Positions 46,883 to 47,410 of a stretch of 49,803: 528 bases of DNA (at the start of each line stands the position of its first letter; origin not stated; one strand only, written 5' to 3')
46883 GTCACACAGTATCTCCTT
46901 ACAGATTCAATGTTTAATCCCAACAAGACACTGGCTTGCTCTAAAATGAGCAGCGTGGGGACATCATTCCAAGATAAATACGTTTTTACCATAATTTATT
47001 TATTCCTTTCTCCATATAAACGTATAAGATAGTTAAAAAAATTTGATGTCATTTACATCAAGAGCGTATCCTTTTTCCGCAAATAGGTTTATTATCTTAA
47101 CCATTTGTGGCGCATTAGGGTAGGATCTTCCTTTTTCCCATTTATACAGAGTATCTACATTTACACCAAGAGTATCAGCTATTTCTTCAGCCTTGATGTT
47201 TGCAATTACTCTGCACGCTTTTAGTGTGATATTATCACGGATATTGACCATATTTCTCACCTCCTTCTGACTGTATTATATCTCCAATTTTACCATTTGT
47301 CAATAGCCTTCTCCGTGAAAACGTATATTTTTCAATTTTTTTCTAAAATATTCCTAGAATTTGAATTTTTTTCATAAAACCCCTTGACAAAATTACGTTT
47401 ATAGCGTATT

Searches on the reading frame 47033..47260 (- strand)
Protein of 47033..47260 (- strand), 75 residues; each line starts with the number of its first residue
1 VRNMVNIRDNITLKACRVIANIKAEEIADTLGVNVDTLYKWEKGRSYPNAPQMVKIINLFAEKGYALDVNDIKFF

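Call 26: search_protein_families(library=pfam, proteins=[window:47033-47260:-], max_evalue=0.001)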
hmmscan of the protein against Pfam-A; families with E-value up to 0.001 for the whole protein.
window:47033-47260:- (75 aa): 3 families
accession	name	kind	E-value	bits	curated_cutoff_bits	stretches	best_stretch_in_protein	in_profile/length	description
PF01381.28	HTH_3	-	1.4e-07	31.9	23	1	13-60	1-48/55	Helix-turn-helix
PF12844.13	HTH_19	-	2.4e-07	31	30.2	1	13-61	4-52/64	Helix-turn-helix domain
PF13560.12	HTH_31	-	0.00041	21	27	1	12-59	5-53/64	Helix-turn-helix domain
